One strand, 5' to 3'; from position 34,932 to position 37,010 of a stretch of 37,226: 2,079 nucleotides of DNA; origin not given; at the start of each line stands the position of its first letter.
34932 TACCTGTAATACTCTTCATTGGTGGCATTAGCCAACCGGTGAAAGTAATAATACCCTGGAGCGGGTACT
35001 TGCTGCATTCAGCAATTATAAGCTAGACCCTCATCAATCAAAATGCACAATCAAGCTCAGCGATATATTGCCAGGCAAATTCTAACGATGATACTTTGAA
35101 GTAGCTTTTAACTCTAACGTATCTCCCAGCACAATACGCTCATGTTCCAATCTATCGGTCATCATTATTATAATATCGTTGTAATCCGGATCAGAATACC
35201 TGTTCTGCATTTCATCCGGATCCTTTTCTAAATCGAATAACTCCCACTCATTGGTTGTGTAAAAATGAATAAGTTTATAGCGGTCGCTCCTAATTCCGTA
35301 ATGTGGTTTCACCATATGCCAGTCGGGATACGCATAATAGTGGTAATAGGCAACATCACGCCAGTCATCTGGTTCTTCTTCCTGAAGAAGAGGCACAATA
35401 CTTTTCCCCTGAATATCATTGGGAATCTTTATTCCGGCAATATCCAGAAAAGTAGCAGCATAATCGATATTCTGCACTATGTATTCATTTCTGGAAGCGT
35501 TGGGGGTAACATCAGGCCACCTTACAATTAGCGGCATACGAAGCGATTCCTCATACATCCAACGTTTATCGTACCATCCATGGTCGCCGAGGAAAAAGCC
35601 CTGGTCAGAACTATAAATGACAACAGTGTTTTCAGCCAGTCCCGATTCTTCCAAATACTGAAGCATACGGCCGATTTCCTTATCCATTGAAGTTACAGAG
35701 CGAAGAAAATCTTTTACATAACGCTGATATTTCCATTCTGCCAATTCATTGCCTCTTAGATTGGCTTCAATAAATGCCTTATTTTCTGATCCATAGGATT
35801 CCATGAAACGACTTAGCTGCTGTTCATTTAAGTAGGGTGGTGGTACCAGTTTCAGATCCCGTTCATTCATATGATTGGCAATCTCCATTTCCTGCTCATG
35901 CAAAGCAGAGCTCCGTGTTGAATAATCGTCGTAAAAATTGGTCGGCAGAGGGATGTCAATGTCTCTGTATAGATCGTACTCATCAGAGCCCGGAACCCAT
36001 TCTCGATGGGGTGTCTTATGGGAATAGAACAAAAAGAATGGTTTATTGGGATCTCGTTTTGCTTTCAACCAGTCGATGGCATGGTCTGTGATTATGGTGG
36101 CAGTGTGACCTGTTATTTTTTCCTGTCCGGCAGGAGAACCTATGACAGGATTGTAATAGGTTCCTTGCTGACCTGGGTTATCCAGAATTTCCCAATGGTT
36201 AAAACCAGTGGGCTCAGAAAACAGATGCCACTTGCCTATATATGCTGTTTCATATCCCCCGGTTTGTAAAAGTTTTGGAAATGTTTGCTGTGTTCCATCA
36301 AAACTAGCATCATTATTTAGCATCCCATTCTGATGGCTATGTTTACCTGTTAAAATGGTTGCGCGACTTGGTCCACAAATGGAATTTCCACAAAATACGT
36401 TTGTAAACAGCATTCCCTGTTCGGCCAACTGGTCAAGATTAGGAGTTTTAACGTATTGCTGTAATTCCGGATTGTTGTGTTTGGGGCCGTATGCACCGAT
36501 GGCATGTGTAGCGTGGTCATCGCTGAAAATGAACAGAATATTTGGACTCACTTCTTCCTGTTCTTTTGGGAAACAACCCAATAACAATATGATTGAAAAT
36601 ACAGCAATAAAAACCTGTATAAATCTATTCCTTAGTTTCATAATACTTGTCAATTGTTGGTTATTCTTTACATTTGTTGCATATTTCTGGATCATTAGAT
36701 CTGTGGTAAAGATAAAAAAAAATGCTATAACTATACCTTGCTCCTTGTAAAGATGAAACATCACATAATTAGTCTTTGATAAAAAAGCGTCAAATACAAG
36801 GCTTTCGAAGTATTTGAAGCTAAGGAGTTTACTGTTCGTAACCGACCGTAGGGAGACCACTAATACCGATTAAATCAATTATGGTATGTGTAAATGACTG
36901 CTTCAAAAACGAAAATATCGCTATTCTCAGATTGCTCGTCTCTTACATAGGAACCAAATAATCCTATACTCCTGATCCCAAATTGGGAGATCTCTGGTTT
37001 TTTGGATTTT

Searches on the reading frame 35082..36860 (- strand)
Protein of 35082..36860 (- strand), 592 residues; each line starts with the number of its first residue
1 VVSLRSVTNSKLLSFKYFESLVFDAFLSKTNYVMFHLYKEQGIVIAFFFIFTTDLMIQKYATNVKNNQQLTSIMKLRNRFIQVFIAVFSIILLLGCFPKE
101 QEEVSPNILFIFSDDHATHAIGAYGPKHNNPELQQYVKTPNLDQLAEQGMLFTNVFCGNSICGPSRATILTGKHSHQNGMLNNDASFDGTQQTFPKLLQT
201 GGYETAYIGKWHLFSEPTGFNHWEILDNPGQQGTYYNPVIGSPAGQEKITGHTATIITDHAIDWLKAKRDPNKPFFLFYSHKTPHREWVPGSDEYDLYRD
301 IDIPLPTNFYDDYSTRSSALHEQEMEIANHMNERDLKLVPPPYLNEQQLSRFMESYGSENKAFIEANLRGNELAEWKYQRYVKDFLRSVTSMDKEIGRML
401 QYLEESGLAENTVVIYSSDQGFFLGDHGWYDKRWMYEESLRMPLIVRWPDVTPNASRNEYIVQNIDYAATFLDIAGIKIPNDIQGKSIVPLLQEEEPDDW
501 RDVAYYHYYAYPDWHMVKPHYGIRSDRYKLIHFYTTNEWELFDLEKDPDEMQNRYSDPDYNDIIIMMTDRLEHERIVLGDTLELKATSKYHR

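Call 5: search_protein_families(library=pfam, proteins=[window:35082-36860:-], max_evalue=0.01)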
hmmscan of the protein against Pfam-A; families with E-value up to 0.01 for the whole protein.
window:35082-36860:- (592 aa): 3 families
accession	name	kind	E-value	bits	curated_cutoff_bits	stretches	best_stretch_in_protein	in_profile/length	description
PF16347.10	SGSH_C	-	1.7e-64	217.1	29.3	1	425-574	1-151/154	N-sulphoglucosamine sulphohydrolase, C-terminal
PF00884.28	Sulfatase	-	1.1e-50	173.1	25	1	106-477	1-301/301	Sulfatase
PF01663.27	Phosphodiest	-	5.4e-10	39.8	23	2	137-193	18-76/342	Type I phosphodiesterase / nucleotide pyrophosphatase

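Call 103: search_solved_structures(query=window:35082-36860:-, max_evalue=1e-10)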
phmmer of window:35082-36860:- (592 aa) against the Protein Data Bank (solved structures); distinct sequences matched with E-value up to 1e-10: 83 (the best 60 are shown).
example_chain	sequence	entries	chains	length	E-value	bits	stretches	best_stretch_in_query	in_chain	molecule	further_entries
7p24_AAA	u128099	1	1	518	9.6e-143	480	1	106-567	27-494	Mucin-desulfating sulfatase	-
5g2v_A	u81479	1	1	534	9.7e-140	470.1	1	98-561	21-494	N-ACETYLGLUCOSAMINE-6-SULFATASE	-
9s03_A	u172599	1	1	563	6.1e-136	457.6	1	95-571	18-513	Putative sulfatase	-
7ebp_A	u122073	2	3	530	3e-124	419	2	372-571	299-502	Sulfatase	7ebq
9s8y_A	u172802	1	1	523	2.5e-123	415.9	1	105-571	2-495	Sulfatase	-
7lha_A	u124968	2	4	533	1.1e-99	337.8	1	102-536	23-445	Exo-L-galactose-6-sulfatase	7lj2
7snj_A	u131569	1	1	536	6.1e-93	315.6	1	95-535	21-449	Arylsulfatase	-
7sno_A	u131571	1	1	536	4.7e-92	312.6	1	95-535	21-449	Arylsulfatase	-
9ihk_D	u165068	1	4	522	3e-47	164.6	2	382-570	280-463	Sulfatase_S1_30A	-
6hr5_A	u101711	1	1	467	9.5e-46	159.7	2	377-572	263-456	Alpha-L-rhamnosidase/sulfatase (GH78)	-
7stt_A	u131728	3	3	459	5.2e-40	140.8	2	337-557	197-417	N-acetylgalactosamine-6-sulfatase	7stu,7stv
7oz8_AAA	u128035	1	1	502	7.2e-38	133.7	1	378-568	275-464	Choline-sulfatase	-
2vqr_A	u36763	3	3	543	6e-37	130.6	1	369-564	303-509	PUTATIVE SULFATASE | Multifunctional alkaline phosphatase superfamily protein pRL90232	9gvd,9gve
2qzu_A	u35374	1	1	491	1.5e-36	129.3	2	368-555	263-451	Putative sulfatase yidJ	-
6ust_A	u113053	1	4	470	2.4e-35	125.3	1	387-553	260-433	N-acetylgalactosamine 6-sulfate sulfatase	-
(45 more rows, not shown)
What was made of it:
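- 35082..36860 (-): S1 sulfatase closely related to GlcNAc-6-O-sulfatases. E 1e-143 to the mucin-desulfating sulfatase 7p24 and E 1e-140 to the N-acetylglucosamine-6-sulfatase 5g2v (call 103).
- The window has a mucin-type GlcNAc-6-sulfatase homologue (call 103).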
